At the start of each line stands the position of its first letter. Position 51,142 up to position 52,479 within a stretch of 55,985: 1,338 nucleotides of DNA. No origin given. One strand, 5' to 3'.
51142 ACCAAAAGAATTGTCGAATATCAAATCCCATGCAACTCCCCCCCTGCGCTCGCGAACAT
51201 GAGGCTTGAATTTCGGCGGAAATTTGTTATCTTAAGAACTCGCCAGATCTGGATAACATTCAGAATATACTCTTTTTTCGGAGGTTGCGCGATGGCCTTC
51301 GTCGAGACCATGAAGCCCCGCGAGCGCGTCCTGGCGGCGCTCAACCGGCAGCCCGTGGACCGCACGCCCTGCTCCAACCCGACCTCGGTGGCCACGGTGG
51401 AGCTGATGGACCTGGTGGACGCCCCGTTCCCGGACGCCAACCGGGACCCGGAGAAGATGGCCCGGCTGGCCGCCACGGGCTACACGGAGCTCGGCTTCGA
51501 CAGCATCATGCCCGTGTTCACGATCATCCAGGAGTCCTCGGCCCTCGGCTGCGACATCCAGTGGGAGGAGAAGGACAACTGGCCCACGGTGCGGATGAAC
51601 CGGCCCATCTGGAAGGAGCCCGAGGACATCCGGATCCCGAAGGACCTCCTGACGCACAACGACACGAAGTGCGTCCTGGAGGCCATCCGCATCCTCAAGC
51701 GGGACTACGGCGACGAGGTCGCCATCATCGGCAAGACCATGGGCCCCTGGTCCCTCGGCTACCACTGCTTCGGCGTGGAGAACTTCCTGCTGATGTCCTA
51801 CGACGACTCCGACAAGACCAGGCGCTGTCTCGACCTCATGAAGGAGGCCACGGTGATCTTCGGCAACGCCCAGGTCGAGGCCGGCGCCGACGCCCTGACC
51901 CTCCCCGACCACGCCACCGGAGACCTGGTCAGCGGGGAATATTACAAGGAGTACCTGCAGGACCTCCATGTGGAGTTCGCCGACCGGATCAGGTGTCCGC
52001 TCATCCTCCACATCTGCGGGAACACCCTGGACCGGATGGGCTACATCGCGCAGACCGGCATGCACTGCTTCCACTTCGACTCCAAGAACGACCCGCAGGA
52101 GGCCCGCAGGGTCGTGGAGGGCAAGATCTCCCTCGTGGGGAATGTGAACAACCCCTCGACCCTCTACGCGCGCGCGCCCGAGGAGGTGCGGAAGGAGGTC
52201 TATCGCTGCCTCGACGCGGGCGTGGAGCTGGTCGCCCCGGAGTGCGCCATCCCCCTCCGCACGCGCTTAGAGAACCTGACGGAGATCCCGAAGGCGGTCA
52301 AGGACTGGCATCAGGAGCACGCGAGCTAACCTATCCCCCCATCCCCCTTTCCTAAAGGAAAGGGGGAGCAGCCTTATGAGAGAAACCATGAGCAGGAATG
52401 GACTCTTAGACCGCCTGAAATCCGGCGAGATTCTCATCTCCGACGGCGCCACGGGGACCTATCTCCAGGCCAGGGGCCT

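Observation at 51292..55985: Corrinoid methyl-transfer cluster joining an MtaA-type methyltransferase to a stand-alone MetH-type homocysteine domain, with no pterin module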

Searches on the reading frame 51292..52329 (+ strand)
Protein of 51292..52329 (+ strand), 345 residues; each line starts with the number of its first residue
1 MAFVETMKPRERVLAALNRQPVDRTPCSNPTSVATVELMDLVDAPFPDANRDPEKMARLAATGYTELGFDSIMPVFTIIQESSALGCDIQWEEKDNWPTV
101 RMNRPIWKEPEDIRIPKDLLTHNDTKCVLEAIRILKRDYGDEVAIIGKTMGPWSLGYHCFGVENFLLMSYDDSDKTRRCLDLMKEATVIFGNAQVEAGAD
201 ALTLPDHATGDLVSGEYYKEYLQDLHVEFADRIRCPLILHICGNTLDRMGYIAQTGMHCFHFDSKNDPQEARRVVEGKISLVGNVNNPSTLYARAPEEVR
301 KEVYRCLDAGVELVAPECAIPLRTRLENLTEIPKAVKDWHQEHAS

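Call 3: search_protein_families(library=pfam, proteins=[window:51292-52329:+], max_evalue=0.01)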
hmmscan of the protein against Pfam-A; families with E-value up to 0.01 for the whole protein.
window:51292-52329:+ (345 aa): 1 family
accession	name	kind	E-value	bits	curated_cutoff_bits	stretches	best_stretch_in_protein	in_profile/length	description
PF01208.23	URO-D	-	5.1e-69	233.4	23.9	1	9-339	2-346/346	Uroporphyrinogen decarboxylase (URO-D)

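Call 4: search_protein_families(library=ncbifam, proteins=[window:51292-52329:+], max_evalue=0.01)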
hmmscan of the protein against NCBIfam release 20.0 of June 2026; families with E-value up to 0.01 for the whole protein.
window:51292-52329:+ (345 aa): 5 families
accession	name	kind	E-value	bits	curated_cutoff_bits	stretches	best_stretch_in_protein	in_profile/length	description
NF004889.0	PRK06252.1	subfamily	3.1e-86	289.5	244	1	5-341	2-338/340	methylcobalamin:coenzyme M methyltransferase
TIGR01463.1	mtaA_cmuA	subfamily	1.2e-84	284.5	235.4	1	7-337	3-336/340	MtaA/CmuA family methyltransferase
NF040654.1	MtaA_Meth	equivalog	6.7e-75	252.1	400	1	7-335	1-331/337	methylcobamide:CoM methyltransferase MtaA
NF041608.1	methylcob_mtaseMtbA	equivalog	1.2e-62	212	600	1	7-339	4-337/339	methylcobamide:CoM methyltransferase MtbA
TIGR01464.1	hemE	equivalog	9.7e-21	74.1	302.95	1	46-308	39-303/338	uroporphyrinogen decarboxylase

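Call 20: find_homologous_proteins(query=window:51292-52329:+, max_evalue=1e-10)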
Query window:51292-52329:+ (345 aa): 4740 proteins with E <= 1e-10 among 8000 candidates; the best 120 are listed.
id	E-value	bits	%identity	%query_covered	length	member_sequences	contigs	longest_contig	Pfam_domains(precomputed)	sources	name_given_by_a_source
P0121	1.2e-223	760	92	100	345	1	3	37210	PF01208.24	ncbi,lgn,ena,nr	ncbi:MAG: MtaA/CmuA family methyltransferase [Candidatus Latescibacteria bacterium]|nr:MtaA/CmuA fam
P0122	4.0e-220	748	90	99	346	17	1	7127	PF01208.24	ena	-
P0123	3.9e-208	709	86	100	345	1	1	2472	PF01208.24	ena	-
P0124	2.0e-199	680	90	91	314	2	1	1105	PF01208.24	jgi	jgi:[methyl-Co(III) methanol-specific corrinoid protein]:coenzyme M methyltransferase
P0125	2.1e-185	634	78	100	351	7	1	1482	PF01208.24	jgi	-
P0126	3.3e-181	620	77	100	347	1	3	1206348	PF01208.24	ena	-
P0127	5.9e-181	619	76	99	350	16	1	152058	PF01208.24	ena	-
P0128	1.8e-180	618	76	100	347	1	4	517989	PF01208.24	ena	-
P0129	2.1e-180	617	76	99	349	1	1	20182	PF01208.24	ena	-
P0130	2.1e-180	617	76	99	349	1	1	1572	PF01208.24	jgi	-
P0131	2.1e-180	617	76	99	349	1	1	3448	PF01208.24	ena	-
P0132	2.1e-180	617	76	99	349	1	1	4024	PF01208.24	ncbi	-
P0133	2.2e-180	617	76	99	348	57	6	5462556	PF01208.24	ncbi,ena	-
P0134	2.6e-180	617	76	99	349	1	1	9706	PF01208.24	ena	-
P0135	2.6e-180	617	77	99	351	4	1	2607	PF01208.24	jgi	jgi:MtaA/CmuA family methyltransferase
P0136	3.3e-180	617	76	99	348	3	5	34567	PF01208.24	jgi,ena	-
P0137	5.4e-180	616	76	99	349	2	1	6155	PF01208.24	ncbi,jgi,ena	-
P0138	9.8e-180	615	76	99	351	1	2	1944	PF01208.24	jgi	jgi:methylthiol:coenzyme M methyltransferase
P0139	1.0e-179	615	76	99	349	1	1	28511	PF01208.24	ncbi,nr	ncbi:MtaA/CmuA family methyltransferase [Candidatus Poribacteria bacterium]|nr:MtaA/CmuA family meth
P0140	1.1e-179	615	76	99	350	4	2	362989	PF01208.24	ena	-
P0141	2.3e-179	614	76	99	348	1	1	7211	PF01208.24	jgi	jgi:MtaA/CmuA family methyltransferase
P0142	2.5e-179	614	76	98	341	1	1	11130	PF01208.24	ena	-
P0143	3.3e-179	613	77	100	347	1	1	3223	PF01208.24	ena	-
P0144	3.6e-179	613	75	100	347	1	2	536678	PF01208.24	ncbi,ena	-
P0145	3.6e-179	613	75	100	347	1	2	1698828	PF01208.24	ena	-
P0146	4.1e-179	613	76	99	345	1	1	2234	PF01208.24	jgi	jgi:MtaA/CmuA family methyltransferase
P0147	7.0e-179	612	76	99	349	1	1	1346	PF01208.24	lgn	-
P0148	7.2e-179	612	75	99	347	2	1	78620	PF01208.24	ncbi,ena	-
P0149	1.0e-178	612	75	99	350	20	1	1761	PF01208.24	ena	-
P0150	1.2e-178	612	75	100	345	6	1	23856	PF01208.24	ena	-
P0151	1.3e-178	611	75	99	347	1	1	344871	PF01208.24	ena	-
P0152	1.4e-178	611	68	99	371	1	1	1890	PF01208.24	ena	-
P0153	1.4e-178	611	76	99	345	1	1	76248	PF01208.24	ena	-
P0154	1.5e-178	611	76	100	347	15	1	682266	PF01208.24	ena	-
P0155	1.7e-178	611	76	98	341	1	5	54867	PF01208.24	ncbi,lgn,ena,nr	ncbi:MAG: MtaA/CmuA family methyltransferase [Bryobacterales bacterium]|nr:MtaA/CmuA family methyltr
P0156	1.7e-178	611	76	99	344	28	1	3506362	PF01208.24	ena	-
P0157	1.7e-178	611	76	98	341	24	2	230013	PF01208.24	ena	-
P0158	1.8e-178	611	75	98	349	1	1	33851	PF01208.24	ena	-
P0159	1.8e-178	611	75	98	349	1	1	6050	PF01208.24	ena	-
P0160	2.0e-178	611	75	99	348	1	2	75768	PF01208.24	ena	-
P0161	2.4e-178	611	76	98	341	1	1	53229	PF01208.24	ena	-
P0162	2.6e-178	610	76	98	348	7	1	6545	PF01208.24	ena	-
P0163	5.5e-178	609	75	99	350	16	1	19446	PF01208.24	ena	-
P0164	6.4e-178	609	75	99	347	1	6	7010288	PF01208.24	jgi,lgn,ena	jgi:MtaA/CmuA family methyltransferase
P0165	6.9e-178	609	76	98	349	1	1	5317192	PF01208.24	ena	-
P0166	8.5e-178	609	76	99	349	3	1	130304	PF01208.24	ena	-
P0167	9.0e-178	609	75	99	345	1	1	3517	PF01208.24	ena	-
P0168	9.0e-178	609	75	99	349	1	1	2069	PF01208.24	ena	-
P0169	9.8e-178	609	75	99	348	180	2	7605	PF01208.24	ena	-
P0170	1.2e-177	608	76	99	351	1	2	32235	PF01208.24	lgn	-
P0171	1.3e-177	608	75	98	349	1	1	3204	PF01208.24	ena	-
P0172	1.3e-177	608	75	100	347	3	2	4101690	PF01208.24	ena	-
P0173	1.5e-177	608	75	99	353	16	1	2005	PF01208.24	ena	-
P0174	1.5e-177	608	75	98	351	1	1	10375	PF01208.24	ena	-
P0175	1.6e-177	608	75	99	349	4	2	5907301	PF01208.24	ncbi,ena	-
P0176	1.6e-177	608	76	99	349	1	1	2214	PF01208.24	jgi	jgi:MtaA/CmuA family methyltransferase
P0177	1.7e-177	608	74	100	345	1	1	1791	PF01208.24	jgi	jgi:[methyl-Co(III) methanol-specific corrinoid protein]:coenzyme M methyltransferase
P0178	1.9e-177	608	77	98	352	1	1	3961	PF01208.24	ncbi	-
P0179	2.1e-177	607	75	98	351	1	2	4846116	PF01208.24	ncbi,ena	-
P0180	2.2e-177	607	75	98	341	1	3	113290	PF01208.24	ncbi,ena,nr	ncbi:MAG: MtaA/CmuA family methyltransferase [Bryobacterales bacterium]|nr:MtaA/CmuA family methyltr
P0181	2.4e-177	607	75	98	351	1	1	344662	PF01208.24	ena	-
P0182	2.7e-177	607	76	99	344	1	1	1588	PF01208.24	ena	-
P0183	3.9e-177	607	76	99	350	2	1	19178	PF01208.24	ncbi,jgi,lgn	-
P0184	4.1e-177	607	75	99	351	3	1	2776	PF01208.24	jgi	-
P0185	4.2e-177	607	76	98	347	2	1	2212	PF01208.24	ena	-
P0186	4.2e-177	606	75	98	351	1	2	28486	PF01208.24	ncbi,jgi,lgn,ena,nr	ncbi:MAG: MtaA/CmuA family methyltransferase [Acidobacteria bacterium]|nr:MAG: MtaA/CmuA family meth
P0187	4.3e-177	606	75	98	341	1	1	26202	PF01208.24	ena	-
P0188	4.3e-177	606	74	100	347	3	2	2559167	PF01208.24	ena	-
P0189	4.4e-177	606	75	100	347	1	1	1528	PF01208.24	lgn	-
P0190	4.9e-177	606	76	98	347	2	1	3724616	PF01208.24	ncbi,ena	-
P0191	5.5e-177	606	75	99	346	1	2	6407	PF01208.24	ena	-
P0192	5.5e-177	606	73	99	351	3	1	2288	PF01208.24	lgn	-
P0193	5.8e-177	606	75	98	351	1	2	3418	PF01208.24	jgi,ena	-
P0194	6.2e-177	606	77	98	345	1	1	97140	PF01208.24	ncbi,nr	ncbi:MAG: MtaA/CmuA family methyltransferase [Candidatus Latescibacteria bacterium]|nr:MtaA/CmuA fam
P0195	7.0e-177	606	76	98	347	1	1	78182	PF01208.24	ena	-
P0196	9.9e-177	605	75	100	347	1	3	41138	PF01208.24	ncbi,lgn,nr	ncbi:MAG: MtaA/CmuA family methyltransferase [Candidatus Latescibacteria bacterium]|nr:MtaA/CmuA fam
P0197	1.0e-176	605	74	99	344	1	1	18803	PF01208.24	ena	-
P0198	1.1e-176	605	78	97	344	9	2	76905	PF01208.24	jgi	jgi:[methyl-Co(III) methanol-specific corrinoid protein]:coenzyme M methyltransferase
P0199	1.1e-176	605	75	100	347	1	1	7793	PF01208.24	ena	-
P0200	1.1e-176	605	75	100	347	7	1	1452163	PF01208.24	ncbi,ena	-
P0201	1.2e-176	605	74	99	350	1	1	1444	PF01208.24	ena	-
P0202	1.3e-176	605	76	98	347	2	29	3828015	PF01208.24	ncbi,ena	-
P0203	1.5e-176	605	76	97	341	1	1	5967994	PF01208.24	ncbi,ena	-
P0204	1.6e-176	605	75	99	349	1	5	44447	PF01208.24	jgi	jgi:[methyl-Co(III) methanol-specific corrinoid protein]:coenzyme M methyltransferase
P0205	1.6e-176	605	75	99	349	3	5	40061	PF01208.24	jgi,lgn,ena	jgi:[methyl-Co(III) methanol-specific corrinoid protein]:coenzyme M methyltransferase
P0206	1.7e-176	605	75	99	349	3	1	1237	PF01208.24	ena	-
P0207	1.7e-176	604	74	100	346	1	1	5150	PF01208.24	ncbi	-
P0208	1.8e-176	604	76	98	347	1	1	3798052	PF01208.24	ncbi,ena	-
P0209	1.9e-176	604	75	98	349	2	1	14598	PF01208.24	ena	-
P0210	2.0e-176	604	75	99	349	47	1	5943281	PF01208.24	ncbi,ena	-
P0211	2.1e-176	604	75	98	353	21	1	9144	PF01208.24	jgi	jgi:methylthiol:coenzyme M methyltransferase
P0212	3.0e-176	604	75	98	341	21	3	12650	PF01208.24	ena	-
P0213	3.2e-176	604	74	100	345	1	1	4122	PF01208.24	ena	-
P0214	3.3e-176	604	75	99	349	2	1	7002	PF01208.24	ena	-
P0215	4.7e-176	603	75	99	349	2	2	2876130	PF01208.24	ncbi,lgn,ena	-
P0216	4.7e-176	603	74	99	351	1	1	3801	PF01208.24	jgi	-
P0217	5.0e-176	603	74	99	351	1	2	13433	PF01208.24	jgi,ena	-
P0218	5.0e-176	603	73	100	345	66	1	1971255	PF01208.24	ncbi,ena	-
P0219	5.3e-176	603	75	94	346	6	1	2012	PF01208.24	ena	-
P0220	6.0e-176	603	75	98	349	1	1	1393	PF01208.24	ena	-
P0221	6.5e-176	603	76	98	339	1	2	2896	PF01208.24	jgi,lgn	jgi:MtaA/CmuA family methyltransferase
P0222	6.5e-176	603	74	99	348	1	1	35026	PF01208.24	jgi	jgi:MtaA/CmuA family methyltransferase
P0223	6.6e-176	603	74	99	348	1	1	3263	PF01208.24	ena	-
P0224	6.7e-176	603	78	95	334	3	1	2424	PF01208.24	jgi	jgi:[methyl-Co(III) methanol-specific corrinoid protein]:coenzyme M methyltransferase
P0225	7.8e-176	602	75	99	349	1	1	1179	PF01208.24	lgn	-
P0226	9.0e-176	602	78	95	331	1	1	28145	PF01208.24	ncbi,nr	ncbi:MAG: MtaA/CmuA family methyltransferase [Chloroflexi bacterium]|nr:MtaA/CmuA family methyltrans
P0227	9.5e-176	602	75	98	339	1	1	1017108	PF01208.24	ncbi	ncbi:MAG: MtaA/CmuA family methyltransferase [Bryobacteraceae bacterium]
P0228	1.0e-175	602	74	98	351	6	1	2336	PF01208.24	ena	-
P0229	1.1e-175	602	74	99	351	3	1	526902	PF01208.24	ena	-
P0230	1.1e-175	602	76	98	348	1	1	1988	PF01208.24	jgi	jgi:MtaA/CmuA family methyltransferase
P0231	1.2e-175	602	75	99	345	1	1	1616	PF01208.24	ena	-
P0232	1.2e-175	602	74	99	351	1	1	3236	PF01208.24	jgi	-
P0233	1.3e-175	602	76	98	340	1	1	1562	PF01208.24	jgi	jgi:methylthiol:coenzyme M methyltransferase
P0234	1.3e-175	602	75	98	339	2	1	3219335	PF01208.24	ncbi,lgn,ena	-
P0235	1.3e-175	602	73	100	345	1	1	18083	PF01208.24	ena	-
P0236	1.4e-175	602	75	99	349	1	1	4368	PF01208.24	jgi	jgi:[methyl-Co(III) methanol-specific corrinoid protein]:coenzyme M methyltransferase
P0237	1.4e-175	602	75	98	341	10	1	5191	PF01208.24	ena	-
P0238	1.5e-175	601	75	98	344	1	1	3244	PF01208.24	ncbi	-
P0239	1.5e-175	601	75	98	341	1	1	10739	PF01208.24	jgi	jgi:[methyl-Co(III) methanol-specific corrinoid protein]:coenzyme M methyltransferase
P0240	1.6e-175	601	75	98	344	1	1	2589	PF01208.24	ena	-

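Call 21: find_related_loci(query=window:51292-52329:+, collection=genome_contigs, flank=10000)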
Query window:51292-52329:+ (345 aa) in genome_contigs; peptide patterns used: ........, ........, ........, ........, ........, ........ (x = any residue, [..] = any of these).
181 stretches matched a pattern; 151 encode a relative of the query (tblastn E <= 1e-3); the best 80 are kept; 80 distinct loci.
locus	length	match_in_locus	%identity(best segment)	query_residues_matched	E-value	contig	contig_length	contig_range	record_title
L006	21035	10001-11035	88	1-345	0e+0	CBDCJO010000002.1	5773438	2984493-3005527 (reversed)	MAG: Candidatus Latescibacterota bacterium isolate e8a457ff-d6c0-45dd-8553-2519624e1a5f genome assembly, contig: contig_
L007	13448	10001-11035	92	1-345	0e+0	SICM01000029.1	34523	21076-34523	MAG: Candidatus Latescibacterota bacterium isolate Baikal-deep-G205 BACOMB-C5398, whole genome shotgun sequence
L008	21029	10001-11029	77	1-343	0e+0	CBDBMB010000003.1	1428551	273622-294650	MAG: Dehalococcoidia bacterium isolate f924c066-0816-4e29-94a4-99ec22a44702 genome assembly, contig: contig_3, whole gen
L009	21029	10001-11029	77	1-343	0e+0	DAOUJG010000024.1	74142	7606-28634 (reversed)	MAG TPA_asm: Dehalococcoidia bacterium isolate S32_251 k113_4280769, whole genome shotgun sequence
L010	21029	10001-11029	76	1-343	0e+0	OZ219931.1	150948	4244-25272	MAG: Dehalococcoidia bacterium isolate d5105c1e-37dd-4811-a55b-ed3c3c49e222 genome assembly, chromosome: 5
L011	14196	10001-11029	77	1-343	0e+0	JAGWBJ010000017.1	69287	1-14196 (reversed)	MAG: Dehalococcoidia bacterium isolate 277c_30 scaffold_764, whole genome shotgun sequence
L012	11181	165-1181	78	4-342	0e+0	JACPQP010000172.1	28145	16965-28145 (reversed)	MAG: Chloroflexi bacterium isolate NC_groundwater_656_Ag_B-0.1um_68_36 B_1_S1_Biohub_coassembly_k141_1441912, whole geno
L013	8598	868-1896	75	1-343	0e+0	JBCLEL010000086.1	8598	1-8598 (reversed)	Chloroflexota bacterium isolate SLM_LV1_BS-A02 Node_86_length_8598_cov_59.436692, whole genome shotgun sequence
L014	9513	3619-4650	72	1-344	4e-178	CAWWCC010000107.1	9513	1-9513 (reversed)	MAG TPA_asm: uncultured Planctomycetaceae bacterium isolate SRR5720226_binner23_13 genome assembly, contig: ERZ12295396.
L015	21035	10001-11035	74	1-345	3e-178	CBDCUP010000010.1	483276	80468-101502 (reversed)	MAG: Acidobacteriota bacterium isolate 16872849-4fb5-44c6-903f-51e044fd3cdf genome assembly, contig: contig_10, whole ge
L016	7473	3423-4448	74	4-345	2e-178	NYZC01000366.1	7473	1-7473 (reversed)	MAG: Phycisphaeraceae bacterium isolate ARS65 MHASMcontig_451255, whole genome shotgun sequence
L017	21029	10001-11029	73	1-343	4e-177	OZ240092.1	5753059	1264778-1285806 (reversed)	MAG: Acidobacteriota bacterium isolate 7f856045-8eab-49e0-9ef1-db285f6fe925 genome assembly, chromosome: 1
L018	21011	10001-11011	75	4-340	1e-176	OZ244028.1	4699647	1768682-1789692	MAG: Candidatus Latescibacterota bacterium isolate bd5b79a9-654a-4f06-b92f-bece6890e083 genome assembly, chromosome: 1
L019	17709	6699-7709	74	6-342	1e-176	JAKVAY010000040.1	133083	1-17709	MAG: Fuerstiella sp. isolate ALOHA_ZT_14 ZT-Fuerstia-1_40, whole genome shotgun sequence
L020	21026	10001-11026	73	4-345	2e-176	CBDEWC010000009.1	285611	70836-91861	MAG: Lacipirellulaceae bacterium isolate d5507cef-6411-428a-9560-9783e26928f6 genome assembly, contig: contig_9, whole g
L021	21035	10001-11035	72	1-345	3e-176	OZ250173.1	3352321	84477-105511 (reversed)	MAG: Candidatus Entotheonellaceae bacterium isolate 9d1d725d-eef8-4373-9b5a-f8a255acfc24 genome assembly, chromosome: 1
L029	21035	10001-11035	72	1-345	7e-175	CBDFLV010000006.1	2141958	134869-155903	MAG: Acidobacteriota bacterium isolate 7a8d91ef-8417-43da-8691-8f404d5ac280 genome assembly, contig: contig_6, whole gen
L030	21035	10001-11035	72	1-345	5e-175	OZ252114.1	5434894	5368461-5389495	MAG: Acidobacteriota bacterium isolate 28223251-268b-4a32-9235-904b27f41ce0 genome assembly, chromosome: 1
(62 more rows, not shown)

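Call 23: search_solved_structures(query=window:51292-52329:+, max_evalue=0.001, show_alignments=2)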
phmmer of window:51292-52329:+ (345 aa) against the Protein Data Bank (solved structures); distinct sequences matched with E-value up to 0.001: 18.
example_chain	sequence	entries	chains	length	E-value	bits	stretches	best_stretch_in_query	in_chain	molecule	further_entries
4ay7_A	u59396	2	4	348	2e-56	194.8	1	10-334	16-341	METHYLCOBALAMIN: COENZYME M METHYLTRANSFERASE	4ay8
6w2o_A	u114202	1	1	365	3e-15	59.4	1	10-309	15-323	Uroporphyrinogen decarboxylase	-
3cyv_A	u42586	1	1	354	4.7e-14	55.4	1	10-306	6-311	Uroporphyrinogen decarboxylase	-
4wsh_A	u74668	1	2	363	1.2e-12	50.8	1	111-309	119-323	Uroporphyrinogen decarboxylase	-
4zr8_A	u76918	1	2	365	3.5e-11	46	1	10-308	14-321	Uroporphyrinogen decarboxylase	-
4exq_A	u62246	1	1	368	7e-11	45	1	126-309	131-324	Uroporphyrinogen decarboxylase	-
3gw0_A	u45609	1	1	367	9e-07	31.5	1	51-308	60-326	Uroporphyrinogen decarboxylase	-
3gw3_A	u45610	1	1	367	4e-06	29.4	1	51-308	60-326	Uroporphyrinogen decarboxylase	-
3gvv_A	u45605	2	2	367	5.6e-06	28.9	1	51-308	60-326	Uroporphyrinogen decarboxylase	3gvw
1r3r_A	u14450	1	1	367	5.7e-06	28.9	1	51-308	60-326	Uroporphyrinogen Decarboxylase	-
1jph_A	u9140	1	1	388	6.3e-06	28.7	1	51-308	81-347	UROPORPHYRINOGEN DECARBOXYLASE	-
1r3v_A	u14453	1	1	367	7e-06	28.6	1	51-308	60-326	Uroporphyrinogen Decarboxylase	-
1r3q_A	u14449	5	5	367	7e-06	28.5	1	51-308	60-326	Uroporphyrinogen Decarboxylase | PROTEIN (UROPORPHYRINOGEN DECARBOXYLASE)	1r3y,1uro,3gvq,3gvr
1jpk_A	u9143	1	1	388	8.4e-06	28.3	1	51-308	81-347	UROPORPHYRINOGEN DECARBOXYLASE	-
1r3s_A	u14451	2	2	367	8.7e-06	28.2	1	51-308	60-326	Uroporphyrinogen Decarboxylase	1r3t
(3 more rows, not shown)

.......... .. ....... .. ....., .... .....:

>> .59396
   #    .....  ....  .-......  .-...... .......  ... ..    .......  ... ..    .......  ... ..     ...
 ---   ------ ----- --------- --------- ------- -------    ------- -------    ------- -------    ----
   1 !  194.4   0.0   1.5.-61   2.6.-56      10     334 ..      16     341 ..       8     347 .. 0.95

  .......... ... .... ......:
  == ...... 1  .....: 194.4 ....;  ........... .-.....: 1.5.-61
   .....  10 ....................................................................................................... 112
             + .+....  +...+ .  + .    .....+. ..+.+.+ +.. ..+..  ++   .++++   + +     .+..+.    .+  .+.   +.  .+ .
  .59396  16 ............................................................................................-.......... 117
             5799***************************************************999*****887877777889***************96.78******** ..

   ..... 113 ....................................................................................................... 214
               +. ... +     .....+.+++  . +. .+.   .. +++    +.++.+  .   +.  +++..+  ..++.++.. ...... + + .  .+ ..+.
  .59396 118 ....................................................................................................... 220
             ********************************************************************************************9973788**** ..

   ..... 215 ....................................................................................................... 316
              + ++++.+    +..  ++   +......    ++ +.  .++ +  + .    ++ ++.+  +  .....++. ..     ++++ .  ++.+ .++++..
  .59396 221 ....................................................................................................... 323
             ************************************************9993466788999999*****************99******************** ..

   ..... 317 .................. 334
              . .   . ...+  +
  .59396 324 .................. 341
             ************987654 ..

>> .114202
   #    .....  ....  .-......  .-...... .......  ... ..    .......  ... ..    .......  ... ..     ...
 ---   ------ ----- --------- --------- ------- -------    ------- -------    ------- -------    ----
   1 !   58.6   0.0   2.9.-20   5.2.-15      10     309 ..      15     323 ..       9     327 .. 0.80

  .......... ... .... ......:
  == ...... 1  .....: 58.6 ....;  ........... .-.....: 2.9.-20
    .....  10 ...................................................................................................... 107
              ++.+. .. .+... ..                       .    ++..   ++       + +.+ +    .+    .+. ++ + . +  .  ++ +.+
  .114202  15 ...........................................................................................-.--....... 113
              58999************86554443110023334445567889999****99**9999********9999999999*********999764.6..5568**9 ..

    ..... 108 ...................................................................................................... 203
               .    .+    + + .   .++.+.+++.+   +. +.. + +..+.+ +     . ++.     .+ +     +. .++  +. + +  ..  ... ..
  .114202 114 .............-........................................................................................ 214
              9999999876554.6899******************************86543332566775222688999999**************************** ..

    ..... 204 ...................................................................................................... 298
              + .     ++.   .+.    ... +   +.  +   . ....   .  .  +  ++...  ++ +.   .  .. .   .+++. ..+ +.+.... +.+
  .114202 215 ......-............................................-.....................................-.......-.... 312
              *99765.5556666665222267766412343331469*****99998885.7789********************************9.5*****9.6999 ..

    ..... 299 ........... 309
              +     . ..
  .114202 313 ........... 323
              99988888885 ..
